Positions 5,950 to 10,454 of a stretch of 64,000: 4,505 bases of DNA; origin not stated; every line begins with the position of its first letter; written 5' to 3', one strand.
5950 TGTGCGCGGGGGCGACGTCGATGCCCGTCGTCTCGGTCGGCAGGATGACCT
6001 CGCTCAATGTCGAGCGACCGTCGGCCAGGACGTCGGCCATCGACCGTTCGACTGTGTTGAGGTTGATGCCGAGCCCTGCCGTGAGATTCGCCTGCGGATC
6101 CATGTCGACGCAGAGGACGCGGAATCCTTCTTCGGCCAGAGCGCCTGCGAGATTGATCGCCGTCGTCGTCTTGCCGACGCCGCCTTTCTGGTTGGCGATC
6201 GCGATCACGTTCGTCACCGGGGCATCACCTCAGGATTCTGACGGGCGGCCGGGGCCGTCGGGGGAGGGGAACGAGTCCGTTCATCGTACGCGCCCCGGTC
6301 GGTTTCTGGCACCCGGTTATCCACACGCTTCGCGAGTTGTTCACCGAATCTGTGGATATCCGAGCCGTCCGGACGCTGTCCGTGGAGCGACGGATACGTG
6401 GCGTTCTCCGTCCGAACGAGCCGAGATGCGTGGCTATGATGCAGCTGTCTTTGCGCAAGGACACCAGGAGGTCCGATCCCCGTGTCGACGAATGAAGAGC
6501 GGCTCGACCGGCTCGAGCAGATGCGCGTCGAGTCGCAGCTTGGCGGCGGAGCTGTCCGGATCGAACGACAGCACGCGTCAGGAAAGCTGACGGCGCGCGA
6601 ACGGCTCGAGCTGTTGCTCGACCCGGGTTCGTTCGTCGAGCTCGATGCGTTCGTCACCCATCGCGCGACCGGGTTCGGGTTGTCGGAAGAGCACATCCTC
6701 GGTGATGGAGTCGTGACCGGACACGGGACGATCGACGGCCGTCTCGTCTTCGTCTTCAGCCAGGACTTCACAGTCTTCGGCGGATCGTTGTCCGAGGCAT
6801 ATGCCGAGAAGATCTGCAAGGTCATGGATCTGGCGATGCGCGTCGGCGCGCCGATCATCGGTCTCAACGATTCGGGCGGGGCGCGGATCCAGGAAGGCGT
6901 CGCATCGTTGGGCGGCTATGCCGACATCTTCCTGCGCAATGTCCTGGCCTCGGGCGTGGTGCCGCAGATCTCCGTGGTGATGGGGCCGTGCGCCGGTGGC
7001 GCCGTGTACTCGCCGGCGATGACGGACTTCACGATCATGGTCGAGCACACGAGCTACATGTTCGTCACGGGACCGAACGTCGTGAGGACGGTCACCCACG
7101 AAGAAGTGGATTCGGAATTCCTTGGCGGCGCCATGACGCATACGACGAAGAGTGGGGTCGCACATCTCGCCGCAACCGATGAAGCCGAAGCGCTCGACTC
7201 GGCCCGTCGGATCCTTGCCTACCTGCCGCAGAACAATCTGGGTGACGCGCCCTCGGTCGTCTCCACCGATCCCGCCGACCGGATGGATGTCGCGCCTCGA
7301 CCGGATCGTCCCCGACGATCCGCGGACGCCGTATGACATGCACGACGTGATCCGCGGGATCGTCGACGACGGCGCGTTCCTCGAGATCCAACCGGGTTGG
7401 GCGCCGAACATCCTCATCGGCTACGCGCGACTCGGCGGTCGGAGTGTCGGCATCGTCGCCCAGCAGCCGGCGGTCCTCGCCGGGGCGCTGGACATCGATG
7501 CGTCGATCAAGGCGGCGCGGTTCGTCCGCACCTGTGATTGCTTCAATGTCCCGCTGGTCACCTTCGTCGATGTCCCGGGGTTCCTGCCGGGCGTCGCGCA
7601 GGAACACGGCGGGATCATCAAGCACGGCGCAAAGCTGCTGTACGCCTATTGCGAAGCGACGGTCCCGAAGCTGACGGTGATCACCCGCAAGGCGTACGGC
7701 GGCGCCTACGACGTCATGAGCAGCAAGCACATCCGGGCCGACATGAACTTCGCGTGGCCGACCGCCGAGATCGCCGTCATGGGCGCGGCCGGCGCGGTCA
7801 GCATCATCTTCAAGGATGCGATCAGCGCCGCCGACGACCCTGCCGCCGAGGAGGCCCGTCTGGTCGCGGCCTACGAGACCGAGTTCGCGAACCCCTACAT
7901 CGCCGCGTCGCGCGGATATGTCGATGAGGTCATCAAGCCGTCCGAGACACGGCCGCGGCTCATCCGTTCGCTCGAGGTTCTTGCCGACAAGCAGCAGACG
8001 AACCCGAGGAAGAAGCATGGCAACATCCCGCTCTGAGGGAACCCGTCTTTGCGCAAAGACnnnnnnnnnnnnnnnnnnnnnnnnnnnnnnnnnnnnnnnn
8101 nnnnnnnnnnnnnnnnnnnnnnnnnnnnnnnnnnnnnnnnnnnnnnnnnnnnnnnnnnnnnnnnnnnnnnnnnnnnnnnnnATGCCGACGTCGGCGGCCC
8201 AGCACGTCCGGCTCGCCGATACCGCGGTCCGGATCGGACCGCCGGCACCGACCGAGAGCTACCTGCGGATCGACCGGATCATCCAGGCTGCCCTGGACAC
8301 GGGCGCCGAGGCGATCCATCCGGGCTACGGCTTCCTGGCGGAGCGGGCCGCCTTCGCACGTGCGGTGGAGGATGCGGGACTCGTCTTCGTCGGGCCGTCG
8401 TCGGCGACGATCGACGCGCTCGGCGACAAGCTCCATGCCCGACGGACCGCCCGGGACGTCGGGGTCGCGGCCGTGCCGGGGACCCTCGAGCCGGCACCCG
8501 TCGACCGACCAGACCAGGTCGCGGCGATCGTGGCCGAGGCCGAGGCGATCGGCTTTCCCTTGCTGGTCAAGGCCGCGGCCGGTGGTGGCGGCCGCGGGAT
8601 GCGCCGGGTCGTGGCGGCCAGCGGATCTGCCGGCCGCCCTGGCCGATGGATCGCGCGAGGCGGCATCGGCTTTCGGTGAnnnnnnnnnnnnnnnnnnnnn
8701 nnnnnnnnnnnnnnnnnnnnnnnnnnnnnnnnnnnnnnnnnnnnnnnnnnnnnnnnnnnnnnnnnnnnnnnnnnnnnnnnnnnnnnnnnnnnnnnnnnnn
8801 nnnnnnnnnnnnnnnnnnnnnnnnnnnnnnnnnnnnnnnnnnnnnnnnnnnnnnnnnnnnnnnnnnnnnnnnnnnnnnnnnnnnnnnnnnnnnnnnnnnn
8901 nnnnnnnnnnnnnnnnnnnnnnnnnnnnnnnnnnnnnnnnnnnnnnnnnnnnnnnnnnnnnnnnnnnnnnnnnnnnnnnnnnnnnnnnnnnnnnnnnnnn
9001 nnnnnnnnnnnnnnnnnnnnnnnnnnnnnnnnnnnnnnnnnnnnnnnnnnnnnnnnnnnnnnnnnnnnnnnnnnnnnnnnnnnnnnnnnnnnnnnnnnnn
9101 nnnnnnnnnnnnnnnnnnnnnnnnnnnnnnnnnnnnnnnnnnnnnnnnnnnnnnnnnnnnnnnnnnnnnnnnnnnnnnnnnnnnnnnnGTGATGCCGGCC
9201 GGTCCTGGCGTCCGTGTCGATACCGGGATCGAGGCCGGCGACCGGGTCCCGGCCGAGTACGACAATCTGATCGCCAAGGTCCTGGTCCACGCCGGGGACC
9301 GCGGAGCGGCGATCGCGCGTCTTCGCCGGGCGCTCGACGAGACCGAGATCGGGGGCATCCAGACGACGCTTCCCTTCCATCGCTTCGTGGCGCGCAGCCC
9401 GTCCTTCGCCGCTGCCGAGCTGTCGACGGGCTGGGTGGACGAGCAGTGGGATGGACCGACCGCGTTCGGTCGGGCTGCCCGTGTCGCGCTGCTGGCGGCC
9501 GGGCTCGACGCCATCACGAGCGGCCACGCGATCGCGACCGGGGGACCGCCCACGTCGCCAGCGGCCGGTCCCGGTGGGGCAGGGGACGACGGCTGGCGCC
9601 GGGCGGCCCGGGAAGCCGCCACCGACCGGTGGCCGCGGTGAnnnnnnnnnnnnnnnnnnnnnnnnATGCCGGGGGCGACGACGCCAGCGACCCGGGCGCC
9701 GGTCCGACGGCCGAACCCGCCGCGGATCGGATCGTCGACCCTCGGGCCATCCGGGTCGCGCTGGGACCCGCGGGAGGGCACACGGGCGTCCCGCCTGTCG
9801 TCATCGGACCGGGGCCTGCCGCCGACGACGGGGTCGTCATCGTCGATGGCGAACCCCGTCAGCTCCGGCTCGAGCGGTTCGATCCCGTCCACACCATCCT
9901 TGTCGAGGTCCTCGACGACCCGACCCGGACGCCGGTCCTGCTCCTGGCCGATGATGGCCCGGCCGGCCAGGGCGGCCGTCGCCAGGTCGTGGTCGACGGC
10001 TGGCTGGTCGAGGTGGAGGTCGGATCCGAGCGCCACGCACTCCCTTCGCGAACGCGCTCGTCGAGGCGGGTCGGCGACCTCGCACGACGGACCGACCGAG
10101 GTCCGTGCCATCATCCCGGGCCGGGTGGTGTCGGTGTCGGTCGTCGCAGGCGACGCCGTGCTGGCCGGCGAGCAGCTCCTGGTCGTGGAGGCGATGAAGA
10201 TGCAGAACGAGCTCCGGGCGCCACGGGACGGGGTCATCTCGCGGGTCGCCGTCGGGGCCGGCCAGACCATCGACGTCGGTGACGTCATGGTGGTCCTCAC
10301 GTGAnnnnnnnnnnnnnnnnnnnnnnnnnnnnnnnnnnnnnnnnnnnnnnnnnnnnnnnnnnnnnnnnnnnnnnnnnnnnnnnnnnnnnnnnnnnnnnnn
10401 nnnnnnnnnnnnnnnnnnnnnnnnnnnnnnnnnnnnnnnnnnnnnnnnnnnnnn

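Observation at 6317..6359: Inverted pair of consensus DnaA boxes in the parA-pccB divergent intergenic region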

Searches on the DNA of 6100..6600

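Call 55: search_rna_families(source=window, start=6100, end=6600, threshold=evalue, max_evalue=1)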
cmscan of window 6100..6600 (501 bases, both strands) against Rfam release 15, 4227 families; matches with E-value up to 1: 0.
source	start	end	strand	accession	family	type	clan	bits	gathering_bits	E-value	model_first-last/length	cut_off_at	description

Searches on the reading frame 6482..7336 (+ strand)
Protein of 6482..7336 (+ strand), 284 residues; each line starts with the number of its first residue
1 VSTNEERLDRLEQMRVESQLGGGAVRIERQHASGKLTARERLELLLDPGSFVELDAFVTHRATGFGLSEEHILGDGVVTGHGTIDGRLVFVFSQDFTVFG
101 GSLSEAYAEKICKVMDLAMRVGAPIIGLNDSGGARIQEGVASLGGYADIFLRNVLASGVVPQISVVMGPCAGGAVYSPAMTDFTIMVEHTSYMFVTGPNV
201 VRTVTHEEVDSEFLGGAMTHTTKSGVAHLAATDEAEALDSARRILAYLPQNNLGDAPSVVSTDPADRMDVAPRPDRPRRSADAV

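Call 7: search_protein_families(library=pfam, proteins=[window:6482-7336:+])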
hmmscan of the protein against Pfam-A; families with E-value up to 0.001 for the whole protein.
window:6482-7336:+ (284 aa): 2 families
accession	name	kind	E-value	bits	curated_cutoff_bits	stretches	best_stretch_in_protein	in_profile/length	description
PF01039.27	Carboxyl_trans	-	3.6e-93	313.3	22.3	1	29-273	1-252/493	Carboxyl transferase domain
PF03255.19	ACCA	-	4.9e-05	23.1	23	1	99-201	125-226/310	Acetyl co-enzyme A carboxylase carboxyltransferase-like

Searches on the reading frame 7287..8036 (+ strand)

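Call 7: search_protein_families(library=pfam, proteins=[window:7287-8036:+])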
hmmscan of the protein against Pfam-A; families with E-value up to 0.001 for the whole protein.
window:7287-8036:+ (249 aa): 2 families
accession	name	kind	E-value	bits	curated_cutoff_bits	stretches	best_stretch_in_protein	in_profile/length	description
PF01039.27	Carboxyl_trans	-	1.8e-104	350.6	22.3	1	4-247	246-493/493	Carboxyl transferase domain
PF03255.19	ACCA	-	5.4e-10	39.4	23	1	75-195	135-249/310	Acetyl co-enzyme A carboxylase carboxyltransferase-like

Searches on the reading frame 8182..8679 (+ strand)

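Call 8: search_protein_families(library=pfam, proteins=[window:8182-8679:+])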
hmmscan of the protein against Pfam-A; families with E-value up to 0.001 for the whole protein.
window:8182-8679:+ (165 aa): 2 families
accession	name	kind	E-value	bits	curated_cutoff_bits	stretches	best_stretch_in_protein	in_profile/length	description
PF00289.28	Biotin_carb_N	-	2.2e-26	92.9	25.5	1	5-77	38-110/110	Biotin carboxylase, N-terminal domain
PF02786.22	CPSase_L_D2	-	3.5e-08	33.7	19.8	1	82-143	1-57/211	Carbamoyl-phosphate synthase L chain, ATP binding domain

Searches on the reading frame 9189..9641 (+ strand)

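Call 8: search_protein_families(library=pfam, proteins=[window:9189-9641:+])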
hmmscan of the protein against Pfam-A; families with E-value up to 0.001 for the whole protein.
window:9189-9641:+ (150 aa): 1 family
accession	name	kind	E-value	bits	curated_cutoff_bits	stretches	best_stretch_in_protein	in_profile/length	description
PF02785.25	Biotin_carb_C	-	3.1e-26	92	32.4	1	2-84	25-107/108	Biotin carboxylase C-terminal domain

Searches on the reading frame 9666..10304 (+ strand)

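Call 8: search_protein_families(library=pfam, proteins=[window:9666-10304:+])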
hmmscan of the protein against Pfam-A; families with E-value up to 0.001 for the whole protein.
window:9666-10304:+ (212 aa): 3 families
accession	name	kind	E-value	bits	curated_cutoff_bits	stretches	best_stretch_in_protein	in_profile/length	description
PF00364.28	Biotin_lipoyl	-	1.1e-16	60.9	22.1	1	152-211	15-73/73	Biotin-requiring enzyme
PF13437.12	HlyD_3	-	5.4e-07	30.7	22.2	0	183-210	2-29/106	HlyD family secretion protein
PF13533.13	Biotin_lipoyl_2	-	1e-05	25.6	29.8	0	145-173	2-30/32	Biotin-lipoyl like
